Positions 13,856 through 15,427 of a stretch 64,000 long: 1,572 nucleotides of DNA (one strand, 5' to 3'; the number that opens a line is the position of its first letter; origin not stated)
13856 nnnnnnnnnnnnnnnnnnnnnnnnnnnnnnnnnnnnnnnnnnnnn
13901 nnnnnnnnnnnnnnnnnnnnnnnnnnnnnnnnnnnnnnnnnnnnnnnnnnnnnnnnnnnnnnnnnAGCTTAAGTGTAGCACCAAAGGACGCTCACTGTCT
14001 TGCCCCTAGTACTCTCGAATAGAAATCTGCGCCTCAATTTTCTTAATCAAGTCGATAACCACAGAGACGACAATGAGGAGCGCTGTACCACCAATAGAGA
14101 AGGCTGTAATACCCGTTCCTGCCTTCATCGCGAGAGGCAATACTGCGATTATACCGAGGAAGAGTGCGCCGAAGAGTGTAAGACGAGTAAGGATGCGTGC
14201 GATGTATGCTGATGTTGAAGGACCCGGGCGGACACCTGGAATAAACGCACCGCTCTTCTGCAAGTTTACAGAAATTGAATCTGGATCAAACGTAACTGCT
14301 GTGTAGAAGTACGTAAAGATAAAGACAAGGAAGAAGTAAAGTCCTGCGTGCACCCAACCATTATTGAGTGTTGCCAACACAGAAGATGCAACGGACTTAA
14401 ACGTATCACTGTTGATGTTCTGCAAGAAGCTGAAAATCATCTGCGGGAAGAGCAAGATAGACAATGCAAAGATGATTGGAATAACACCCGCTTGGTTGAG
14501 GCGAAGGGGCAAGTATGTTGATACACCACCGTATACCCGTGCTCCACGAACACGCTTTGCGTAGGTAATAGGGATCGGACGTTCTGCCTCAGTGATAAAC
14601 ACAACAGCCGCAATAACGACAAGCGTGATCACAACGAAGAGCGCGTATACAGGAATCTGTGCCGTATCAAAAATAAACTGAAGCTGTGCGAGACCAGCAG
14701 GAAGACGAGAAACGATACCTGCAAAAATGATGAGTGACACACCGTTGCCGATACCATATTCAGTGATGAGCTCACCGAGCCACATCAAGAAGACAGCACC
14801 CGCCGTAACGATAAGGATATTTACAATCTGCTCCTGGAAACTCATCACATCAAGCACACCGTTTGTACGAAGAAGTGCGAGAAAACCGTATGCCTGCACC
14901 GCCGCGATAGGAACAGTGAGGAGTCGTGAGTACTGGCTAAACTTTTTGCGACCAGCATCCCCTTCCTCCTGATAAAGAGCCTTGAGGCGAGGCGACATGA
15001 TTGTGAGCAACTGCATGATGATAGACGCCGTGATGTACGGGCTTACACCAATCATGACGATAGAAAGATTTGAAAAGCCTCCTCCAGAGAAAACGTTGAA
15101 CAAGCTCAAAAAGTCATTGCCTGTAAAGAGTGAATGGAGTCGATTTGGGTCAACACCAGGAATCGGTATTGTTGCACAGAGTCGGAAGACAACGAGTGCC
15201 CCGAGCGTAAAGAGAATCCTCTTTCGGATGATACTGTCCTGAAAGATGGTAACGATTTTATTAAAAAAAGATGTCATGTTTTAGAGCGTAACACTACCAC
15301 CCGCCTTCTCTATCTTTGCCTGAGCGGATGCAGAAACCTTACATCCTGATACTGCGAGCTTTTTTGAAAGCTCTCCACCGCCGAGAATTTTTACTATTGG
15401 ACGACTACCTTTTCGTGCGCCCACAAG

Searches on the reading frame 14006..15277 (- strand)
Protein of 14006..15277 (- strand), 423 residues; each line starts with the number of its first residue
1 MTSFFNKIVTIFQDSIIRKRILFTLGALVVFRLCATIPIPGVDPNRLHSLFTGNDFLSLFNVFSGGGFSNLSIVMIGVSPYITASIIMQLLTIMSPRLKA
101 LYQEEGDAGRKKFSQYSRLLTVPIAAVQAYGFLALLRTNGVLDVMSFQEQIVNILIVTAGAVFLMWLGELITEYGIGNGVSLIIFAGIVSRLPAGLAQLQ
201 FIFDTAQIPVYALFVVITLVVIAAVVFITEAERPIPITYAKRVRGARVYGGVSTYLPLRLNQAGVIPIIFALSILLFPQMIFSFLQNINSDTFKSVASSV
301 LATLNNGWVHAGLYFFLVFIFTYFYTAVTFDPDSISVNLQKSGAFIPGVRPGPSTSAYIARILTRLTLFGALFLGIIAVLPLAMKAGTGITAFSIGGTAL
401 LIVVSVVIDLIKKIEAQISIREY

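Call 53: find_encoding_contigs(protein=window:14006-15277:-, flank=10000, max_places=1)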
Protein window:14006-15277:- (423 aa): 5 contigs read that carry it; 1 place shown.
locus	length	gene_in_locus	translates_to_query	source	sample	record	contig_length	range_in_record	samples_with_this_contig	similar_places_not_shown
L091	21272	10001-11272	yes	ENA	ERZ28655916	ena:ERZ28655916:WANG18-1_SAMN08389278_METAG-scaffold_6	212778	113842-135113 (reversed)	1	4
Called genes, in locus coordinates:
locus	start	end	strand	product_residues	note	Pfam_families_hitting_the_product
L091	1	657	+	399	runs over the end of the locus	PF00009:GTP_EFTU, PF03144:GTP_EFTU_D2, PF03143:GTP_EFTU_D3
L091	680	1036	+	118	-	PF00338:Ribosomal_S10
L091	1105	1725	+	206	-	PF00297:Ribosomal_L3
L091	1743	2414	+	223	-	PF00573:Ribosomal_L4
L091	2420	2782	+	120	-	PF00276:Ribosomal_L23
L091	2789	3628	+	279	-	PF00181:Ribosomal_L2_N, PF03947:Ribosomal_L2_C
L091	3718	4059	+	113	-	PF00203:Ribosomal_S19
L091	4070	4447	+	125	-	PF00237:Ribosomal_L22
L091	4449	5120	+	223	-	PF07650:KH_2, PF00189:Ribosomal_S3_C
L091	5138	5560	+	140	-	PF00252:Ribosomal_L16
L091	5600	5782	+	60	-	PF00831:Ribosomal_L29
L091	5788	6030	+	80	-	PF00366:Ribosomal_S17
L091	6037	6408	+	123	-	PF00238:Ribosomal_L14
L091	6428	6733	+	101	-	PF00467:KOW, PF17136:ribosomal_L24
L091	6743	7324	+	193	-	PF00281:Ribosomal_L5, PF00673:Ribosomal_L5_C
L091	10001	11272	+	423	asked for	PF00344:SecY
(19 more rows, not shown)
